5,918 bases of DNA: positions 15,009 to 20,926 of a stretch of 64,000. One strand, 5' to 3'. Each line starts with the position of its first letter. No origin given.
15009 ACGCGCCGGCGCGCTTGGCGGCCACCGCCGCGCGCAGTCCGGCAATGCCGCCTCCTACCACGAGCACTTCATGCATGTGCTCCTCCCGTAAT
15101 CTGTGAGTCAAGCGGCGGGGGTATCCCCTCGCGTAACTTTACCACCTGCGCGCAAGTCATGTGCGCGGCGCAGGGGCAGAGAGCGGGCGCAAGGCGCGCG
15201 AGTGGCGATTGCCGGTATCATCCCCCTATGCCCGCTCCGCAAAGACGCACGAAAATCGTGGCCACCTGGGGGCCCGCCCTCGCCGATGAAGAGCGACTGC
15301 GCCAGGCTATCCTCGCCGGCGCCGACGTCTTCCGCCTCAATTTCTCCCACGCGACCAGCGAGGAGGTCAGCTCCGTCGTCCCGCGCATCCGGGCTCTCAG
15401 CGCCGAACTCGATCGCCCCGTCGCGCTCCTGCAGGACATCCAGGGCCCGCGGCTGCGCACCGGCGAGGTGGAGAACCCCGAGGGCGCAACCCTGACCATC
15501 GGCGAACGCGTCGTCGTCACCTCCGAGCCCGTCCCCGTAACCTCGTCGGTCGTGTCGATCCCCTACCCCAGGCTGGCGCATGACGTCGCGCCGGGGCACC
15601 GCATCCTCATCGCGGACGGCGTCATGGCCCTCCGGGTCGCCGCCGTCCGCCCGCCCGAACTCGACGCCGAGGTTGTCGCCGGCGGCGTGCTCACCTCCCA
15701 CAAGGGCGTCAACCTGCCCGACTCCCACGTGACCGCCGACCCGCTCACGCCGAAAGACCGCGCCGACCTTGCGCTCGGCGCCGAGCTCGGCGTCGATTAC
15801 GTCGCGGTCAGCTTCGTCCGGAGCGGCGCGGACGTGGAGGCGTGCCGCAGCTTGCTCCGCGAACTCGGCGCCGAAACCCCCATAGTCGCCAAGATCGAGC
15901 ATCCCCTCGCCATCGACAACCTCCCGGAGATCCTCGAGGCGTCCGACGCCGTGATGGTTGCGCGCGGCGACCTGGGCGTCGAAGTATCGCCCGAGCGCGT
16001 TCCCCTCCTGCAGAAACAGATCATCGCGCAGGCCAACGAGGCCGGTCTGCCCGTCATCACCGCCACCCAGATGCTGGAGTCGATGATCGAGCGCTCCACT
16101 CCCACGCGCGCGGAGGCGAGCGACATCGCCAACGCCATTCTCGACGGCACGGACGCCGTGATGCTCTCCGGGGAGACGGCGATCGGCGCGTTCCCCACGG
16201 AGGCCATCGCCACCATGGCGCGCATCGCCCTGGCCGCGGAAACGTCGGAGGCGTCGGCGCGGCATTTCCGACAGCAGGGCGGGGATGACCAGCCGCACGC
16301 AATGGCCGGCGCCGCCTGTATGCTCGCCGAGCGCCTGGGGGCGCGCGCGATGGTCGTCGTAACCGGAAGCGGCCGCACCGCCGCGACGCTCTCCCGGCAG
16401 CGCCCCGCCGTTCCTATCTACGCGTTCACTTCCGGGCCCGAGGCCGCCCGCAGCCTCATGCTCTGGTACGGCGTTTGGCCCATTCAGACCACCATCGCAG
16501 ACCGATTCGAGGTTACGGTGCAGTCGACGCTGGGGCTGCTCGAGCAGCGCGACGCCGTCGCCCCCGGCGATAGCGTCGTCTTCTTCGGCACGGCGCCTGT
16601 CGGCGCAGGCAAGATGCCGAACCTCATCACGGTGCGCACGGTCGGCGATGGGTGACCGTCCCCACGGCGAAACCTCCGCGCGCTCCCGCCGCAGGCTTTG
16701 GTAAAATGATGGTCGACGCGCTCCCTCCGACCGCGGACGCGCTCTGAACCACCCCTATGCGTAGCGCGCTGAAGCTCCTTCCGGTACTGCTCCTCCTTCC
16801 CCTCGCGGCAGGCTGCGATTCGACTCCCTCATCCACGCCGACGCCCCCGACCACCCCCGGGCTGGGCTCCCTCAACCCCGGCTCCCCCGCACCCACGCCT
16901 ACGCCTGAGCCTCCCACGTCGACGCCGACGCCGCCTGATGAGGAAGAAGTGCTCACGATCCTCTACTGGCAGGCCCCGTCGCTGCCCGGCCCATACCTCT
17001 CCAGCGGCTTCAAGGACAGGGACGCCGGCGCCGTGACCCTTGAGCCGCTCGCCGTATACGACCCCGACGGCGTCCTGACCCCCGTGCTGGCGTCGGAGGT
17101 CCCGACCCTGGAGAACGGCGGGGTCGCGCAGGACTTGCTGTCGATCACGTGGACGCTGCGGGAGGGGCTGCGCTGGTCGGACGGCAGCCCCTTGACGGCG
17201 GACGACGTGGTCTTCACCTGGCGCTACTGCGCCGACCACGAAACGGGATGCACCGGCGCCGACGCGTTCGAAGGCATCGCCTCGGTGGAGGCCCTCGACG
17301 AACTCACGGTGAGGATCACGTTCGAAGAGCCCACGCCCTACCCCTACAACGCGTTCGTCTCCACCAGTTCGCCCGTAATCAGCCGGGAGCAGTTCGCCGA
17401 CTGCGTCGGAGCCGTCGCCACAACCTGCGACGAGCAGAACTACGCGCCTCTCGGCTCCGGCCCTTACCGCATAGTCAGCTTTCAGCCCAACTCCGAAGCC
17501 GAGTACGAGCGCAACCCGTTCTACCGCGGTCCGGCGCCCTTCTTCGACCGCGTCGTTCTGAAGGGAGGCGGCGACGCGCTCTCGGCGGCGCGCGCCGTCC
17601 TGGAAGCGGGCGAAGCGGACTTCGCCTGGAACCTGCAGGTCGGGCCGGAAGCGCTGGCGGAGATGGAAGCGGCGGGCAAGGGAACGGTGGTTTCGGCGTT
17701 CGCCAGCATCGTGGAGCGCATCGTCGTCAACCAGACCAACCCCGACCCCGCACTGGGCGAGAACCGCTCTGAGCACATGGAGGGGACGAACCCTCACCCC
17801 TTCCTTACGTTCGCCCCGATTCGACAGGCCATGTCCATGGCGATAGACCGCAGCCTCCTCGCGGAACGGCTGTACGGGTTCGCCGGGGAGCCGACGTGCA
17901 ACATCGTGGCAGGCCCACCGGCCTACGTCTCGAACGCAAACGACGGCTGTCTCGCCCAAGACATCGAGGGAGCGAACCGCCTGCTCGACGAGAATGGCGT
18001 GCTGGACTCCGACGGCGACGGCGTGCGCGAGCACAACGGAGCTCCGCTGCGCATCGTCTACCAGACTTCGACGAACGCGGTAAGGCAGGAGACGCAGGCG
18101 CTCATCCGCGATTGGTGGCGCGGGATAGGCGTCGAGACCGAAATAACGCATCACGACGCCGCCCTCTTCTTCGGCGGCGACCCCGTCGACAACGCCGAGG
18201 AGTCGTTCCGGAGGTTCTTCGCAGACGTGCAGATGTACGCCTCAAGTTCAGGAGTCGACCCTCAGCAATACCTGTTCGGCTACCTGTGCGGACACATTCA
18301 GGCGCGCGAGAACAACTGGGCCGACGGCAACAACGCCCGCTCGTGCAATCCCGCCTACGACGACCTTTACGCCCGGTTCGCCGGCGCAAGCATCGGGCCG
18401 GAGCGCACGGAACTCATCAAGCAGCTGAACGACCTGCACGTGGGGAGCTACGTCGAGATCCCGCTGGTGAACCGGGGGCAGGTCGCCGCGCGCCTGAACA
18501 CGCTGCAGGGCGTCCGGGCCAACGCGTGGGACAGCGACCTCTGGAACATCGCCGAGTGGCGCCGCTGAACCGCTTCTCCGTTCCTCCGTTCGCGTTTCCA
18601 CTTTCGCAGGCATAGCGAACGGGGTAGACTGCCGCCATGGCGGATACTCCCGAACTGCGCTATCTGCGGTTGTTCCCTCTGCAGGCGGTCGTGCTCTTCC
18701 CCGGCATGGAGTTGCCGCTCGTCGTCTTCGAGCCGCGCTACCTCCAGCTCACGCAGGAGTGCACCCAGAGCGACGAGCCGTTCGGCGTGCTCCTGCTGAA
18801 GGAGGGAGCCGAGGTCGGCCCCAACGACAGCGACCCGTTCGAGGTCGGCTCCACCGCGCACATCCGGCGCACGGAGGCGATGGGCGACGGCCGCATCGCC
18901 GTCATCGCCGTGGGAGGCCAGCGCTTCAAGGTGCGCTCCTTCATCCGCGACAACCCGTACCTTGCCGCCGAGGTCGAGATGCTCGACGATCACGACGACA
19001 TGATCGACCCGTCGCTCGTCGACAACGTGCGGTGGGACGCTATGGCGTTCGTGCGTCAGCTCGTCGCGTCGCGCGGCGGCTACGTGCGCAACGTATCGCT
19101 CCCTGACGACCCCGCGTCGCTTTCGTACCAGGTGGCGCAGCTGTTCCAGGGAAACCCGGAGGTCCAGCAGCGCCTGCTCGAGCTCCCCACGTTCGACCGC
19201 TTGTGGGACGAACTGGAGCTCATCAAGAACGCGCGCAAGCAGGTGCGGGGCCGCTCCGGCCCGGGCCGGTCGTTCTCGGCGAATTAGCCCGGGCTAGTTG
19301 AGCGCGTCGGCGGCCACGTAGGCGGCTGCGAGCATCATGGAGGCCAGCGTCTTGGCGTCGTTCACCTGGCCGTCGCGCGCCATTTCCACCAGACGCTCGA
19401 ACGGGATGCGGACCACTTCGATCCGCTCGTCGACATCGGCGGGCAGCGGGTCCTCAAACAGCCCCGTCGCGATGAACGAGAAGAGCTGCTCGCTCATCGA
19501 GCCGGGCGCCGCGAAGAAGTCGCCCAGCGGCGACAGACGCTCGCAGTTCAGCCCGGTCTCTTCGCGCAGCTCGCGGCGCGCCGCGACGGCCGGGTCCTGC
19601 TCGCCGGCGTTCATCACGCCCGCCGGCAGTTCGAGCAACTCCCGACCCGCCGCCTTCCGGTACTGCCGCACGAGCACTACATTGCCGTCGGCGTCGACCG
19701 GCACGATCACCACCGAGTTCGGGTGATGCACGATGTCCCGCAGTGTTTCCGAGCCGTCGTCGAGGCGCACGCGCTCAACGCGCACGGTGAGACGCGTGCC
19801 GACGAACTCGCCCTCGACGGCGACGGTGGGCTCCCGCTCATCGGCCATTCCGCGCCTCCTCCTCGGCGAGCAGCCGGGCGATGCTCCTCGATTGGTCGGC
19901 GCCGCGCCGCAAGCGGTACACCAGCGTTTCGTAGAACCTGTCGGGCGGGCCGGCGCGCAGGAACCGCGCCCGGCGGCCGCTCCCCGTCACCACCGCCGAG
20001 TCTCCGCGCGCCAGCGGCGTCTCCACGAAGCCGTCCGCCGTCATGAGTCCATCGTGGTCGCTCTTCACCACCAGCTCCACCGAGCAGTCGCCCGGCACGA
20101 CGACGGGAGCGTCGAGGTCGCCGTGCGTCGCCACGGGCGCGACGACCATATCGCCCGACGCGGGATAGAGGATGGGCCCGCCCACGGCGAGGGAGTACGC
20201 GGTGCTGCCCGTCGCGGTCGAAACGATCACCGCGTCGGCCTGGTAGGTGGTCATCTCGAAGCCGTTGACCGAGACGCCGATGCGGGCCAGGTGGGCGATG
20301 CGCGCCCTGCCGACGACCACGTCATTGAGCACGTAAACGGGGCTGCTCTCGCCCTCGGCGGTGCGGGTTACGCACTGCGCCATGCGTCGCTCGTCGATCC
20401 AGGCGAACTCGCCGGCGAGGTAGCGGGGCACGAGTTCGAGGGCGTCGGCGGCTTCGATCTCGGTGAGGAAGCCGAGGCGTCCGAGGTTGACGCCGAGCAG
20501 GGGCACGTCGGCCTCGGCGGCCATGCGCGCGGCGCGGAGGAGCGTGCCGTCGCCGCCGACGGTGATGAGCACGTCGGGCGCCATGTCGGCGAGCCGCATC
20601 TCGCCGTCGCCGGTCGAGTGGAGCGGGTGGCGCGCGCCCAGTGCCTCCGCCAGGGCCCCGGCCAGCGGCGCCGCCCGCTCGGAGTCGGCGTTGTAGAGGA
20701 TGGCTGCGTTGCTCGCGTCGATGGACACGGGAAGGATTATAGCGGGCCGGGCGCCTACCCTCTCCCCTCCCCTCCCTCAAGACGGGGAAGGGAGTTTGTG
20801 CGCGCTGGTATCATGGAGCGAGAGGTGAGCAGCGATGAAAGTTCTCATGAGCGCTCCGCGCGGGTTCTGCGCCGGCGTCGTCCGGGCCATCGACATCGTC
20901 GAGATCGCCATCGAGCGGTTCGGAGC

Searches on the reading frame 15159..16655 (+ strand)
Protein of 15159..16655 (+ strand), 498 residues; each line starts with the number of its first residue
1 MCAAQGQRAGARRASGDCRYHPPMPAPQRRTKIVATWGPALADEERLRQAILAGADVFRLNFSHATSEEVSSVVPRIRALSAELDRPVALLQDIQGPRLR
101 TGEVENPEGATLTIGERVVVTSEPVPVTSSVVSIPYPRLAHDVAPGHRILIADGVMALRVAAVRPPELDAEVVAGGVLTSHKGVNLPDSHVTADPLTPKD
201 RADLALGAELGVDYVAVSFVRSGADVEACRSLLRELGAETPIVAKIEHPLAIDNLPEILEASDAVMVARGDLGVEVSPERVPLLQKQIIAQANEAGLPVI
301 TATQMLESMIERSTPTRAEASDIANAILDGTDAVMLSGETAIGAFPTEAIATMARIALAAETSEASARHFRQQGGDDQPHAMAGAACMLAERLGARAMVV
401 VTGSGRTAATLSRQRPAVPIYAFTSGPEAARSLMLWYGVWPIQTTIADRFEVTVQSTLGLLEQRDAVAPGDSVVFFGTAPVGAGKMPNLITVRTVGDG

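Call 12: search_protein_families(library=pfam, proteins=[window:15159-16655:+], max_evalue=0.001)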
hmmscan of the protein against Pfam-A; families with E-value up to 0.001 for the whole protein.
window:15159-16655:+ (498 aa): 3 families
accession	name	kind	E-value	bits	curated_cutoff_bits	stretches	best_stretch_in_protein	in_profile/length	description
PF00224.27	PK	-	6.5e-106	354.6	30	1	29-350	2-328/328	Pyruvate kinase, barrel domain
PF02887.21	PK_C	-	9.6e-23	80.9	28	1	381-492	2-113/114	Pyruvate kinase, alpha/beta domain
PF03328.21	HpcH_HpaI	-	0.00031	20.5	25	0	203-271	77-153/221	HpcH/HpaI aldolase/citrate lyase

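Call 13: search_protein_families(library=ncbifam, proteins=[window:15159-16655:+], max_evalue=0.001)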
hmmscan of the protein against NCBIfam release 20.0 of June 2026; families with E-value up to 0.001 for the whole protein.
window:15159-16655:+ (498 aa): 7 families
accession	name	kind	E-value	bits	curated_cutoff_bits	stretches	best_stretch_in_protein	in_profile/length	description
NF004491.0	PRK05826.1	subfamily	1e-150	502.4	432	1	28-496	4-476/477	pyruvate kinase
NF004978.0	PRK06354.1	subfamily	3.1e-150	501.4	462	1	28-496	7-479/590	pyruvate kinase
TIGR01064.1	pyruv_kin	equivalog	1.2e-148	495.6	306.4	1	29-495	1-476/476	pyruvate kinase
NF004886.0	PRK06247.1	subfamily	2e-142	475.2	623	1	28-496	4-471/476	pyruvate kinase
NF006664.0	PRK09206.1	equivalog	2.8e-109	365.8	686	1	29-484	2-460/470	pyruvate kinase PykF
NF005234.0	PRK06739.1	equivalog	1.3e-79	267.7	564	1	34-363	6-331/352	pyruvate kinase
NF011314.0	PRK14725.1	equivalog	2.1e-57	194.8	642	2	110-369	333-602/614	pyruvate kinase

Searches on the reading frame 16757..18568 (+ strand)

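Call 12: search_protein_families(library=pfam, proteins=[window:16757-18568:+], max_evalue=0.001)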
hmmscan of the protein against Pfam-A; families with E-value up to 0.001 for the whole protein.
window:16757-18568:+ (603 aa): 1 family
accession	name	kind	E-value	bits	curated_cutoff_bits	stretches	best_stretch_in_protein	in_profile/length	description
PF00496.27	SBP_bac_5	-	1.8e-62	212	32.4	1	122-478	11-328/368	Bacterial extracellular solute-binding proteins, family 5 Middle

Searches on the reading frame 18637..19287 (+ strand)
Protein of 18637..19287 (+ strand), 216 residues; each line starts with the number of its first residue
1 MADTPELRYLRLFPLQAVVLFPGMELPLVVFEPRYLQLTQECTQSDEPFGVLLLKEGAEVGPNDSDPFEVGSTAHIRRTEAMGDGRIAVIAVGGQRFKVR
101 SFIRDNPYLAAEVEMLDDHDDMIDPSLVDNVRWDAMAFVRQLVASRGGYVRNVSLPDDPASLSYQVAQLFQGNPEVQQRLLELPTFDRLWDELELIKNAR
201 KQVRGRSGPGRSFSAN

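Call 12: search_protein_families(library=pfam, proteins=[window:18637-19287:+], max_evalue=0.001)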
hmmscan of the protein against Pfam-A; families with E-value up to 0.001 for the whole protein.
window:18637-19287:+ (216 aa): 1 family
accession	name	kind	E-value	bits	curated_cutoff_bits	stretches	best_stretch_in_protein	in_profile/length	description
PF02190.22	LON_substr_bdg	-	7e-32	111.4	28.7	1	10-186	2-187/200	ATP-dependent protease La (LON) substrate-binding domain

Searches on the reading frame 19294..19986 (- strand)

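Call 12: search_protein_families(library=pfam, proteins=[window:19294-19986:-], max_evalue=0.001)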
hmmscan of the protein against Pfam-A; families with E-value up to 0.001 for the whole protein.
window:19294-19986:- (230 aa): 1 family
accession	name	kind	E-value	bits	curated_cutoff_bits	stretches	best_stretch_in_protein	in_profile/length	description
PF00293.34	NUDIX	-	2.2e-19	70.2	21.1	1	88-214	2-131/134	NUDIX domain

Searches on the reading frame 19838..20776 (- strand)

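Call 12: search_protein_families(library=pfam, proteins=[window:19838-20776:-], max_evalue=0.001)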
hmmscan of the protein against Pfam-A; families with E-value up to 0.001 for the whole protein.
window:19838-20776:- (312 aa): 2 families
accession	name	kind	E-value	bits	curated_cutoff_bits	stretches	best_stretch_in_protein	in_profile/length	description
PF20143.4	NAD_kinase_C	-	5.1e-21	75.1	23.7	1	150-274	1-125/126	ATP-NAD kinase C-terminal domain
PF01513.26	NAD_kinase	-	5.7e-18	65.9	25.5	1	61-124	67-130/130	ATP-NAD kinase N-terminal domain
